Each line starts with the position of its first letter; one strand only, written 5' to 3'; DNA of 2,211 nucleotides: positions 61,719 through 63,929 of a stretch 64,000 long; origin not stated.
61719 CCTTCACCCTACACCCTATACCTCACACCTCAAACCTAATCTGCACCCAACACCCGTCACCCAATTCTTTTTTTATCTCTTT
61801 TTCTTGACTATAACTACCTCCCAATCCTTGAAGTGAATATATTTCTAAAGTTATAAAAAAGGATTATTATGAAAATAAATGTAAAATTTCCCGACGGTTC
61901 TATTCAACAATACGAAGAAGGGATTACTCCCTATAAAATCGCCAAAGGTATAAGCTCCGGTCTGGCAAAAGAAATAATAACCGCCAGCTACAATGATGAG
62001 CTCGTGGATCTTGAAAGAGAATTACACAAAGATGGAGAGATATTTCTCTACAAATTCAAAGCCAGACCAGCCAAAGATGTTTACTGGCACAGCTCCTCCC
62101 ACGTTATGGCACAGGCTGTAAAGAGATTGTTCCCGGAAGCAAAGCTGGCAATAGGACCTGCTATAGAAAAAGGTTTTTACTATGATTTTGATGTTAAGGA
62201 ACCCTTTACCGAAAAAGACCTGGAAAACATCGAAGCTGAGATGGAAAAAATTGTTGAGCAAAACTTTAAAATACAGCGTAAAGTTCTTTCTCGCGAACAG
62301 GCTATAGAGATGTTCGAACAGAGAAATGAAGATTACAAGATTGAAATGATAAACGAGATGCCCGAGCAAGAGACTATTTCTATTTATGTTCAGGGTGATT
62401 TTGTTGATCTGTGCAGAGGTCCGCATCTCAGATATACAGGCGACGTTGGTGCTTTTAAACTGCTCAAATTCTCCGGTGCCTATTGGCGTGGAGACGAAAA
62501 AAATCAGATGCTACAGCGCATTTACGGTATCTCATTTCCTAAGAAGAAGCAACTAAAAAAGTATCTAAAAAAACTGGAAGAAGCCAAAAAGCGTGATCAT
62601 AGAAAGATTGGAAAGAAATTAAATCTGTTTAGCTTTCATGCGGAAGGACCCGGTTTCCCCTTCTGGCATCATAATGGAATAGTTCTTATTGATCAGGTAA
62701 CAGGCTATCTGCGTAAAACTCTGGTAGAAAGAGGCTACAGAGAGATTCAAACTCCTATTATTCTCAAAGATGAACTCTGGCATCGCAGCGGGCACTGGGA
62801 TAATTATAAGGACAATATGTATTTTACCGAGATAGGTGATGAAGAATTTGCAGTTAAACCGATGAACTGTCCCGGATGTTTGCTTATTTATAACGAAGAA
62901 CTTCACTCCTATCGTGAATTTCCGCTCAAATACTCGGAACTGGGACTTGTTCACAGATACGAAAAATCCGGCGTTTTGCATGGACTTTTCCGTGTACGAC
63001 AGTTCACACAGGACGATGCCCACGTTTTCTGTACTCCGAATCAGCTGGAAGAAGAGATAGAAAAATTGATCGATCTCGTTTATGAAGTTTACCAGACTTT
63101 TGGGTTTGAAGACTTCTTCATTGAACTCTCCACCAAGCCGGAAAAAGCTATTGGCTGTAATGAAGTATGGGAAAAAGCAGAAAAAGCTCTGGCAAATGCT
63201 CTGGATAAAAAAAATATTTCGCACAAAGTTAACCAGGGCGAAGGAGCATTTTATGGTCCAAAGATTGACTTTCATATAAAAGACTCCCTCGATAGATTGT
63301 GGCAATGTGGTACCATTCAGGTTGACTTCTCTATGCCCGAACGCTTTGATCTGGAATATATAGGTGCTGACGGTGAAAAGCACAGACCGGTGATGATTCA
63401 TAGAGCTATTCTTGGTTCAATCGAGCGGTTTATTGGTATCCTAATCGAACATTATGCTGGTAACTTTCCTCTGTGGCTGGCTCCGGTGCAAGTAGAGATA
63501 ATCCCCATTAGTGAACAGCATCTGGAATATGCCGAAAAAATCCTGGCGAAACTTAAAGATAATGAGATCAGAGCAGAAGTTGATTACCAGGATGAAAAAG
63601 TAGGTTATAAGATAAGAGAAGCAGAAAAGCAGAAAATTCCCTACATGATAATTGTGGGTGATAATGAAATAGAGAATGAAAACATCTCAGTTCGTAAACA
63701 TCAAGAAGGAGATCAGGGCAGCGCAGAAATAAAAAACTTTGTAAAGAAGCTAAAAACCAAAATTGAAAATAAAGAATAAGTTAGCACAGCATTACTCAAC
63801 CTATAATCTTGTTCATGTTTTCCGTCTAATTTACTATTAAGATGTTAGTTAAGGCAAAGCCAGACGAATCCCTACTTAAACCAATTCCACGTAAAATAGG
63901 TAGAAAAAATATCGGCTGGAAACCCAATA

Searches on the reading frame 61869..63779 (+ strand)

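Call 39: search_protein_families(library=pfam, proteins=[window:61869-63779:+], max_evalue=0.000001)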
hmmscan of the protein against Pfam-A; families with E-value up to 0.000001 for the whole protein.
window:61869-63779:+ (636 aa): 4 families
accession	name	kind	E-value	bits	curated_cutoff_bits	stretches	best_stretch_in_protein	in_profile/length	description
PF00587.30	tRNA-synt_2b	-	4.9e-52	177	29.3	1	324-529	8-179/179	tRNA synthetase class II core domain (G, H, P, S and T)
PF03129.25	HGTP_anticodon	-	1.6e-24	86.3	21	1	541-630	1-93/94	Anticodon binding domain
PF07973.19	tRNA_SAD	-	6e-17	61.8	24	1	170-219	1-44/44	Threonyl and Alanyl tRNA synthetase second additional domain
PF02824.27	TGS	-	1.6e-09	38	22.2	1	3-57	1-55/60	TGS domain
